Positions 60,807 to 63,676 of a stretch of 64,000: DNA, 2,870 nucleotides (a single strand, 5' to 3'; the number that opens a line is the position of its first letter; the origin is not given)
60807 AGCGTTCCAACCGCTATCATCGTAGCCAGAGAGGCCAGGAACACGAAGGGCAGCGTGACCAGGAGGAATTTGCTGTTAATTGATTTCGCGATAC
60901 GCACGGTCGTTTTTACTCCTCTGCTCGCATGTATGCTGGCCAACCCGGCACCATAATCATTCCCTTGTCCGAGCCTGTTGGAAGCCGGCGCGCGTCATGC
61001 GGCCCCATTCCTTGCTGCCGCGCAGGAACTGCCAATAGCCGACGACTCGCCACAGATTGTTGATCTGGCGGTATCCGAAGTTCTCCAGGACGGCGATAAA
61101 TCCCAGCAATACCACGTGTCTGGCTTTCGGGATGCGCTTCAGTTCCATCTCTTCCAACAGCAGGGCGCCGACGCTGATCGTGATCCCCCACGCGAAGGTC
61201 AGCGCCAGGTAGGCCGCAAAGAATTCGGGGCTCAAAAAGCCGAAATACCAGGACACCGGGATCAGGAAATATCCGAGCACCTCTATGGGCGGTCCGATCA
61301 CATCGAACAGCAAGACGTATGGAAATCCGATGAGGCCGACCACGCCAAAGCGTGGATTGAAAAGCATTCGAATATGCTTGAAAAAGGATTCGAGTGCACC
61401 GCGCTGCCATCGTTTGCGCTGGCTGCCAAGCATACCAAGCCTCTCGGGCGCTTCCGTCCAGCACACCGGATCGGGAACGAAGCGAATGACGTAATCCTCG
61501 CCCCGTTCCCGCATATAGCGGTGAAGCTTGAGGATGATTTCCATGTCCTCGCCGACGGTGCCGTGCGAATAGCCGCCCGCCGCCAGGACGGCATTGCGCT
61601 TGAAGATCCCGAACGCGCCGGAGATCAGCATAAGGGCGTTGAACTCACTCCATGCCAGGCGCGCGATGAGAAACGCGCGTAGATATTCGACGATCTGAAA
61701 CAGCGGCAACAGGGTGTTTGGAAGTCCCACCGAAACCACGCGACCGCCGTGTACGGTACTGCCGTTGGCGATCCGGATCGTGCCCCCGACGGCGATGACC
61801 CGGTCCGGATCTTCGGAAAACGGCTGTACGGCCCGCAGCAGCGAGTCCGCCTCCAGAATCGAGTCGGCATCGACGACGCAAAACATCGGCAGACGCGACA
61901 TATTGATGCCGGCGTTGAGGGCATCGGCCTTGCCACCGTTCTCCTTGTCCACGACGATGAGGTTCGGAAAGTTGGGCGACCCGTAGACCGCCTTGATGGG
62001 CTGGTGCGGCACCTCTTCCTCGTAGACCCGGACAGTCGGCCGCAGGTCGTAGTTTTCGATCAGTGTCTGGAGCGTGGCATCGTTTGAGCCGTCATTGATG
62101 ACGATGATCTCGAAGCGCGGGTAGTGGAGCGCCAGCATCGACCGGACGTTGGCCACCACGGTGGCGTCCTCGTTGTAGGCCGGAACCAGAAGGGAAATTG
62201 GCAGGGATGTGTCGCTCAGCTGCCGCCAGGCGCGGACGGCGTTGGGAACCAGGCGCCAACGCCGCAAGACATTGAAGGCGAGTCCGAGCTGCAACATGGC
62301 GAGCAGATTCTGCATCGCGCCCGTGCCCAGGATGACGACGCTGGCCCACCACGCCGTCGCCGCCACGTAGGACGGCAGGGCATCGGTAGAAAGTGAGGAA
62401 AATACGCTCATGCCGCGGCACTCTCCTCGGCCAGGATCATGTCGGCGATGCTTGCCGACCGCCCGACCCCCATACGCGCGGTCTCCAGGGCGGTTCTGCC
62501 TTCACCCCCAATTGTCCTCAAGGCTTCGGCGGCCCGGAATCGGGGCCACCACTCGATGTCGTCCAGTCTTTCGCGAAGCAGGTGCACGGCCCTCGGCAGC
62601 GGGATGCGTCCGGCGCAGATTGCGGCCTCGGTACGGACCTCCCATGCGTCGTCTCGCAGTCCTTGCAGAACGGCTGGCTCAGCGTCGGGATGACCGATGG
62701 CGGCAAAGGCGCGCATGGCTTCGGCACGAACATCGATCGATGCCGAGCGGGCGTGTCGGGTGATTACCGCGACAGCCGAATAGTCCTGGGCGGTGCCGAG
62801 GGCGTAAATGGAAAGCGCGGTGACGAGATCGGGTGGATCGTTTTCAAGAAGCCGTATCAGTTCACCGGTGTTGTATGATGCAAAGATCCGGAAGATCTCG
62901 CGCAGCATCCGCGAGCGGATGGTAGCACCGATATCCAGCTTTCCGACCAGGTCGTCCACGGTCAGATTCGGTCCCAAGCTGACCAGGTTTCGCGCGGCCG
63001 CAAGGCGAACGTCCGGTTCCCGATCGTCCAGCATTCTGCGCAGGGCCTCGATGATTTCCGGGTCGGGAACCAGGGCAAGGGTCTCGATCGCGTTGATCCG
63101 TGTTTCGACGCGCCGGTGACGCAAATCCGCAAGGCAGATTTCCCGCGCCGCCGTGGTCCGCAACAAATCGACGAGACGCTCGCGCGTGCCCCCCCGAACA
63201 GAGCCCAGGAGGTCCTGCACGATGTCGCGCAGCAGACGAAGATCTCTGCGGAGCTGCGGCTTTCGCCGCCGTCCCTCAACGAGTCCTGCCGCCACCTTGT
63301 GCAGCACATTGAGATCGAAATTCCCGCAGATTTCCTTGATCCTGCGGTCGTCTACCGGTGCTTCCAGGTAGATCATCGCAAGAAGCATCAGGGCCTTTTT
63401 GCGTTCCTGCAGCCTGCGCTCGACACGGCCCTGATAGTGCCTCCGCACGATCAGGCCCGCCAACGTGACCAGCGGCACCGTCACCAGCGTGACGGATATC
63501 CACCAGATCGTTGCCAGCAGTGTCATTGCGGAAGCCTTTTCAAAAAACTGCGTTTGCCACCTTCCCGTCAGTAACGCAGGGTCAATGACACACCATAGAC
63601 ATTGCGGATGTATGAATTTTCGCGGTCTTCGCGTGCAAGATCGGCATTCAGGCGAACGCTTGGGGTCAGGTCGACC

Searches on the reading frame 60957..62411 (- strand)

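Call 80: search_protein_families(library=pfam, proteins=[window:60957-62411:-], max_evalue=0.00001)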
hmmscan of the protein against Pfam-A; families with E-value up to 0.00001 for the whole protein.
window:60957-62411:- (484 aa): 4 families
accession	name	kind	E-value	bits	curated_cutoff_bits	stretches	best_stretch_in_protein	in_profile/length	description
PF13641.12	Glyco_tranf_2_3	-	6.2e-23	82.4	27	1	72-338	3-230/230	Glycosyltransferase like family 2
PF00535.33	Glycos_transf_2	-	5.4e-21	75.7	23.3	2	73-141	1-69/168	Glycosyl transferase family 2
PF13632.12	Glyco_trans_2_3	-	4.2e-14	53.3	27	1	179-410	4-196/198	Glycosyl transferase family group 2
PF03142.21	Chitin_synth_2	-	3e-08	33.2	27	0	307-349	342-384/527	Chitin synthase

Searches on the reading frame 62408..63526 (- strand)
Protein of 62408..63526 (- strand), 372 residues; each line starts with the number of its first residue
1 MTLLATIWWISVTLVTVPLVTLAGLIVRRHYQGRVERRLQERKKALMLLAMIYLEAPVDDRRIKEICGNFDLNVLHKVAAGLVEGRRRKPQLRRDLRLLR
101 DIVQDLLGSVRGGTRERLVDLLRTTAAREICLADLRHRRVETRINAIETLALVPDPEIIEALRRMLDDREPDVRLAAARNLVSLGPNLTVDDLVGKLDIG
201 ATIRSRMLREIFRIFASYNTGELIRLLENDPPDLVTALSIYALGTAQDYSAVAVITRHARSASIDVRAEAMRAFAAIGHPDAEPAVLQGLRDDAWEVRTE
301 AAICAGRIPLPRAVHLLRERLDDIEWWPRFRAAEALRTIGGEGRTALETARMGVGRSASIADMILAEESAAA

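Call 94: search_protein_families(library=pfam, proteins=[window:62408-63526:-], max_evalue=0.0001)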
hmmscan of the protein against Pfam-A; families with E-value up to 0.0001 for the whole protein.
window:62408-63526:- (372 aa): 3 families
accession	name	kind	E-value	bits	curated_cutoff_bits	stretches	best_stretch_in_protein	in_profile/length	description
PF13646.12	HEAT_2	-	9.2e-26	90.4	27.7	2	260-337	10-88/88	HEAT repeats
PF02985.28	HEAT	-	2.8e-10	39.9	23.5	0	158-187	1-30/31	HEAT repeat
PF03130.22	HEAT_PBS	-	4.8e-10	39.4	20.9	0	266-292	1-27/27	PBS lyase HEAT-like repeat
